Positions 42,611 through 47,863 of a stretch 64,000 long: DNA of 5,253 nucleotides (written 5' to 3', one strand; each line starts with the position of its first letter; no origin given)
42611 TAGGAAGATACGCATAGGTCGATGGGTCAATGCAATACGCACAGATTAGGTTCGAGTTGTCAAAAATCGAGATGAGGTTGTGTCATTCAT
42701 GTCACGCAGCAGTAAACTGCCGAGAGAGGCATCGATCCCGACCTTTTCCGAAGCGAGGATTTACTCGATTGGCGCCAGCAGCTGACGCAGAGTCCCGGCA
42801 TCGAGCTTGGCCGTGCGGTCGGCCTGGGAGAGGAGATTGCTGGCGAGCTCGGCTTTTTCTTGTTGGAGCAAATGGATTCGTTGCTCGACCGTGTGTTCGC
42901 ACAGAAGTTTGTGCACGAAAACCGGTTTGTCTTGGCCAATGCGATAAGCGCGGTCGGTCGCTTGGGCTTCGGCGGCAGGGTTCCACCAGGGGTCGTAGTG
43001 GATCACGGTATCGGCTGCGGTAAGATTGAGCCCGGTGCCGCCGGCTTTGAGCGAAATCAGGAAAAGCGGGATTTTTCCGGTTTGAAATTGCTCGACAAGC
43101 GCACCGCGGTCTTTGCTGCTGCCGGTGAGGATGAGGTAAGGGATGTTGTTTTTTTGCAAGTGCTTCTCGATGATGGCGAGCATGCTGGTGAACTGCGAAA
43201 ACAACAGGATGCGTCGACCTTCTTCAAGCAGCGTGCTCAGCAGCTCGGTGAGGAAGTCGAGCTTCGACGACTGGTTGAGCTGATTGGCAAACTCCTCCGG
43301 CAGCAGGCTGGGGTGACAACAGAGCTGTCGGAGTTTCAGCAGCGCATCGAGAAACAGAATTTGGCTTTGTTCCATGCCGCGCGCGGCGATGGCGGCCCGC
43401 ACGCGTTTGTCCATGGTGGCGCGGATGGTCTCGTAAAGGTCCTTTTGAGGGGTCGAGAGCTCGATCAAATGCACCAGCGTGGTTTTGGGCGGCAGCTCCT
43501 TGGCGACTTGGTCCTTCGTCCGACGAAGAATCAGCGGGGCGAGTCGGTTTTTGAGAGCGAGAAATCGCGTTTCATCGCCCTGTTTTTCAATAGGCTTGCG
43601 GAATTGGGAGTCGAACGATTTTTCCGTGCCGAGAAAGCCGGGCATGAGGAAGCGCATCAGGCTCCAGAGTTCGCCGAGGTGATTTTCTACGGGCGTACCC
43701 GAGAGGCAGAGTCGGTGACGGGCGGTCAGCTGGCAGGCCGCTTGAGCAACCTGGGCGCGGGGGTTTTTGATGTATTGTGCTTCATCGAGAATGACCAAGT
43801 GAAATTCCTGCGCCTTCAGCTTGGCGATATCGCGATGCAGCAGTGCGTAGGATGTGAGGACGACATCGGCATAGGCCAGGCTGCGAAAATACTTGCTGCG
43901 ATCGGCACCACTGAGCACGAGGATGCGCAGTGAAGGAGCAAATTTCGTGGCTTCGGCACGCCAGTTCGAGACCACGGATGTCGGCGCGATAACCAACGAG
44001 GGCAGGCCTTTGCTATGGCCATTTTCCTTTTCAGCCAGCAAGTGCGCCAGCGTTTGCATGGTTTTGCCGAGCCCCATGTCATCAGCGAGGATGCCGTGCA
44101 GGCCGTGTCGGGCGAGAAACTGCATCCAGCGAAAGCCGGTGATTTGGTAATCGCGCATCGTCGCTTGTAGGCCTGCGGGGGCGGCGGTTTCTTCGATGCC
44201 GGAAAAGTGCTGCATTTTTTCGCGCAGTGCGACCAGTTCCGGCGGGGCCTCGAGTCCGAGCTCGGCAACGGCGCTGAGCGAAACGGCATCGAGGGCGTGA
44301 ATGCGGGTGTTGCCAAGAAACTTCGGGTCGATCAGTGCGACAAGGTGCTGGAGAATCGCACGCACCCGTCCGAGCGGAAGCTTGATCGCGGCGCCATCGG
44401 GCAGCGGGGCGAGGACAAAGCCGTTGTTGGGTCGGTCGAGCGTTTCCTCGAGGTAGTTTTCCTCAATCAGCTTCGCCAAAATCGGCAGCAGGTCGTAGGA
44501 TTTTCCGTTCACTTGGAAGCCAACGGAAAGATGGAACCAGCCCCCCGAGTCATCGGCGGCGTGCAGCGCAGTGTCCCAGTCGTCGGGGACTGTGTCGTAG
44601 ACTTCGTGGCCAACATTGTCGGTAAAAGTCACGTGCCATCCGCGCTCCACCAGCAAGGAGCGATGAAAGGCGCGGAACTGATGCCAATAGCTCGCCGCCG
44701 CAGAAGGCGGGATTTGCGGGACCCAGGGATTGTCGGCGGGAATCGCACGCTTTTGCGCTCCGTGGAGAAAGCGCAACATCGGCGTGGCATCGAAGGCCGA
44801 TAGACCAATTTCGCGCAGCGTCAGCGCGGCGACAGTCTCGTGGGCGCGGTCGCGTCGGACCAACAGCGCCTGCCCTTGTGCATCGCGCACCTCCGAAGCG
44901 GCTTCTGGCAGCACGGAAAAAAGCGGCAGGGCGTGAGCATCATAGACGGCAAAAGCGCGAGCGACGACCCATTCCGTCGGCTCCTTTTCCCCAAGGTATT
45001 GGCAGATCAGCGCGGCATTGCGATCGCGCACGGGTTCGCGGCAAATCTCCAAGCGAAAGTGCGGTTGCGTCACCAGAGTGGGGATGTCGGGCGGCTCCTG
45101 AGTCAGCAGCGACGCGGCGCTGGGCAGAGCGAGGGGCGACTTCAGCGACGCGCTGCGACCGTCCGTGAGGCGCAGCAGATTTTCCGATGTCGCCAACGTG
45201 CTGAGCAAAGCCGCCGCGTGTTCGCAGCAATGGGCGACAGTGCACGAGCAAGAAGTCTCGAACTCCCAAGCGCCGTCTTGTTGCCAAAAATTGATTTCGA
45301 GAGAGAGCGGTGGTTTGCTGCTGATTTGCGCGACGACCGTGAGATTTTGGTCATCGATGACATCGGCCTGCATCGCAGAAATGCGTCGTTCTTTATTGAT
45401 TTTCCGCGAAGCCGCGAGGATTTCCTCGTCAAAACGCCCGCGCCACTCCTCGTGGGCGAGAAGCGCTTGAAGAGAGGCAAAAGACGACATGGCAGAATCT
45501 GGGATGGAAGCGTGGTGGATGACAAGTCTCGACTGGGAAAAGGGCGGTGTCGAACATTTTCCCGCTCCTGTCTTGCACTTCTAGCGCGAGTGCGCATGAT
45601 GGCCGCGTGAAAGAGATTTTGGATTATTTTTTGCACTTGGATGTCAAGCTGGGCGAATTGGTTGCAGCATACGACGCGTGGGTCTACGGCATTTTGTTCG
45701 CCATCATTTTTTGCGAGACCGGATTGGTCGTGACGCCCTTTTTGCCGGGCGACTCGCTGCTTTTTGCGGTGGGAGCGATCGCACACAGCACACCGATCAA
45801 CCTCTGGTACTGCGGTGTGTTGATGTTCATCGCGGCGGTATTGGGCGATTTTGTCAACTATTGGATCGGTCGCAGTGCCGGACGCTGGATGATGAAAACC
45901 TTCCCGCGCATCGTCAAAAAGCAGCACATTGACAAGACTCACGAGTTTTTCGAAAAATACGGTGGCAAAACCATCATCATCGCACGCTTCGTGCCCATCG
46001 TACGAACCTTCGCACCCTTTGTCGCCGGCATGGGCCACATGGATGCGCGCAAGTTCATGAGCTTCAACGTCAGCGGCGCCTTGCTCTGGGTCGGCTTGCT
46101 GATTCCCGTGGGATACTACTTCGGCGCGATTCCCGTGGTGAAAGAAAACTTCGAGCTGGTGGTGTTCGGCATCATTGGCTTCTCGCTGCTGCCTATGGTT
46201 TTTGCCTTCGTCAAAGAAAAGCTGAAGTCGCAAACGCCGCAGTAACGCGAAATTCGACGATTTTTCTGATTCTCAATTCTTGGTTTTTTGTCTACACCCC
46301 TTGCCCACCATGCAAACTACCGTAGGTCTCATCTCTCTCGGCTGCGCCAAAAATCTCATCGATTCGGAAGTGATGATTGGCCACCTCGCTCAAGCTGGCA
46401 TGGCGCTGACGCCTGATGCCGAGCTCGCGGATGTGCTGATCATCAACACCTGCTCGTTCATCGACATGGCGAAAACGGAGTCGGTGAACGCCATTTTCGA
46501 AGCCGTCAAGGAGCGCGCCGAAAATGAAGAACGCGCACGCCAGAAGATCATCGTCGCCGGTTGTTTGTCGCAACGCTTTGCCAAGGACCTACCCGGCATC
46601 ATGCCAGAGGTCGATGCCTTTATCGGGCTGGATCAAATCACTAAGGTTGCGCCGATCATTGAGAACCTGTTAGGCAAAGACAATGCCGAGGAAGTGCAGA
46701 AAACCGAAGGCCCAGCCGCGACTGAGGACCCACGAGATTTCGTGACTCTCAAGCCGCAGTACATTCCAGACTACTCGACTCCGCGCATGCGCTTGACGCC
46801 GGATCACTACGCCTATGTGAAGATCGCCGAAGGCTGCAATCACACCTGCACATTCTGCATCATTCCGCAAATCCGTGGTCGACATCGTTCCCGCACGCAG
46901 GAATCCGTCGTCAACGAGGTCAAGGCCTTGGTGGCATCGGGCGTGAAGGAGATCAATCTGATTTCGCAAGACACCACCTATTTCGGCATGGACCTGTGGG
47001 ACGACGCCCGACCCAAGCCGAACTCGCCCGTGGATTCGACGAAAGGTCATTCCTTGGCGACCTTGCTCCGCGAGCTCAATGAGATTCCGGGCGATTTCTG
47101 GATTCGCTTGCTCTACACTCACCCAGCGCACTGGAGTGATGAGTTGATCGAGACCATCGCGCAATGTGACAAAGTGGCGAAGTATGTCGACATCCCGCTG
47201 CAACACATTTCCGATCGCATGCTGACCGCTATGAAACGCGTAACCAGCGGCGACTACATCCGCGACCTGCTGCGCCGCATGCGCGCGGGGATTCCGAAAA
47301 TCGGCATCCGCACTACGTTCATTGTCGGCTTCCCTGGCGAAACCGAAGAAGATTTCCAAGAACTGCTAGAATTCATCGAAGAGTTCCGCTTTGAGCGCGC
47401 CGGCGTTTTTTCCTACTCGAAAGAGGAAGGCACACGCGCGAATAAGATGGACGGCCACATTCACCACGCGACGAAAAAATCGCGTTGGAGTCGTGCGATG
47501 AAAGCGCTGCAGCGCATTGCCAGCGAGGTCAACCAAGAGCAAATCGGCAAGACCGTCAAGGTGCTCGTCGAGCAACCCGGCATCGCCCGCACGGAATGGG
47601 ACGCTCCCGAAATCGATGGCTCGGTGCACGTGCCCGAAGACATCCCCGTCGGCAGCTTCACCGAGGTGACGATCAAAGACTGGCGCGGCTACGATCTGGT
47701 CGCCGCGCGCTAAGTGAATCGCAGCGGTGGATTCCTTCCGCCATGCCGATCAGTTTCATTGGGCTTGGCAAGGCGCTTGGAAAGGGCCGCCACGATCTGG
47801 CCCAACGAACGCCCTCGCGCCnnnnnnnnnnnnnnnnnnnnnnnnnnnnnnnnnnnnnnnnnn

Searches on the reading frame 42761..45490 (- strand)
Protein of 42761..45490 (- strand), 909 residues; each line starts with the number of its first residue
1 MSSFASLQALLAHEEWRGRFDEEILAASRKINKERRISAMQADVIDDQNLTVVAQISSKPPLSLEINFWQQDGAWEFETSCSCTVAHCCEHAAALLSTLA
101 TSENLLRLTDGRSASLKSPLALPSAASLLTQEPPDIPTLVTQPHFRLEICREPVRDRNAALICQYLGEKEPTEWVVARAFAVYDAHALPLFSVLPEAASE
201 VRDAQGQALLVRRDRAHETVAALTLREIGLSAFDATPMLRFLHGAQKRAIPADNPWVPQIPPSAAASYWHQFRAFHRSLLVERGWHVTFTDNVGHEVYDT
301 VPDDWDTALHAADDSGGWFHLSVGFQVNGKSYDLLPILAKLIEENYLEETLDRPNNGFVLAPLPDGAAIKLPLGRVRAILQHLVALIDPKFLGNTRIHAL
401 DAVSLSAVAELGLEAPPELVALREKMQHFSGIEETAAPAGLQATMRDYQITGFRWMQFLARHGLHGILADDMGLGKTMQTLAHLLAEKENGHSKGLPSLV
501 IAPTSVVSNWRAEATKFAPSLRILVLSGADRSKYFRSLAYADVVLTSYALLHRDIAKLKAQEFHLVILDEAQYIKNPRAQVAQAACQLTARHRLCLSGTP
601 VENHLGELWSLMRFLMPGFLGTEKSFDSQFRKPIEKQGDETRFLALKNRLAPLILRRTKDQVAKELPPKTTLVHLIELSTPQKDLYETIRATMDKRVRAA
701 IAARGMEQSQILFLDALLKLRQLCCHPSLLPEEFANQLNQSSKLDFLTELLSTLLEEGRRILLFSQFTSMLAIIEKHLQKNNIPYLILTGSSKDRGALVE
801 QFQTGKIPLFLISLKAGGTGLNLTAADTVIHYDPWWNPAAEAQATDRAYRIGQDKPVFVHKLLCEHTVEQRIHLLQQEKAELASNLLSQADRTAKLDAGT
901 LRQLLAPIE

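Call 83: search_protein_families(library=pfam, proteins=[window:42761-45490:-], max_evalue=0.0001)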
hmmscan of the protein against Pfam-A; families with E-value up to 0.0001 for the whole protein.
window:42761-45490:- (909 aa): 4 families
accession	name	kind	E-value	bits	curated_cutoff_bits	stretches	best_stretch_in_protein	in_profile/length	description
PF00176.29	SNF2-rel_dom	-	1.9e-71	241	24.9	1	448-729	1-290/290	SNF2-related domain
PF00271.37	Helicase_C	-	5.6e-24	85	23.5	1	743-852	2-110/110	Helicase conserved C-terminal domain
PF00270.35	DEAD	-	4.2e-08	33.5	26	1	469-601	20-161/167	DEAD/DEAH box helicase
PF04851.21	ResIII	-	1.4e-06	28.8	22.5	1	444-601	3-163/164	Type III restriction enzyme, res subunit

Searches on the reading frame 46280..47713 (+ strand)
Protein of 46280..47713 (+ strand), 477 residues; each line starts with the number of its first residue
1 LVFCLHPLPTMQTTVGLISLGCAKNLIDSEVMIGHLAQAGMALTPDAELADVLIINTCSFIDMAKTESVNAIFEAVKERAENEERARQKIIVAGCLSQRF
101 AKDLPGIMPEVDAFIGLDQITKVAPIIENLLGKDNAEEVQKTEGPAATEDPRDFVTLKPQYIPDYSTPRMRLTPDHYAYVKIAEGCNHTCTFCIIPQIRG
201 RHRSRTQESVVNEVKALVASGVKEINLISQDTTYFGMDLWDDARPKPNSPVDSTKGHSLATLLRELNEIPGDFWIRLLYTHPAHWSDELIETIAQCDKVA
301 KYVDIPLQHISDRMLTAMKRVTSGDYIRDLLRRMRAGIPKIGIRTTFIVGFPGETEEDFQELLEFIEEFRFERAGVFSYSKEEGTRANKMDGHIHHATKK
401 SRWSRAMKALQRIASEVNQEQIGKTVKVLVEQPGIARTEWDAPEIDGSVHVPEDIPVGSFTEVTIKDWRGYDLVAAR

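Call 83: search_protein_families(library=pfam, proteins=[window:46280-47713:+], max_evalue=0.0001)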
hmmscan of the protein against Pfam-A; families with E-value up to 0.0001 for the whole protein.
window:46280-47713:+ (477 aa): 3 families
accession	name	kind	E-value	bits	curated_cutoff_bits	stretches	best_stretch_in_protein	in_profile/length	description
PF04055.27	Radical_SAM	-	1.4e-24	87.5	29.5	1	181-366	2-166/166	Radical SAM superfamily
PF00919.26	UPF0004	-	1.5e-23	83.1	27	1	15-116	2-98/98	Uncharacterized protein family UPF0004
PF18693.7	TRAM_2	-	1.4e-12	48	27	1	422-475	1-60/63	TRAM domain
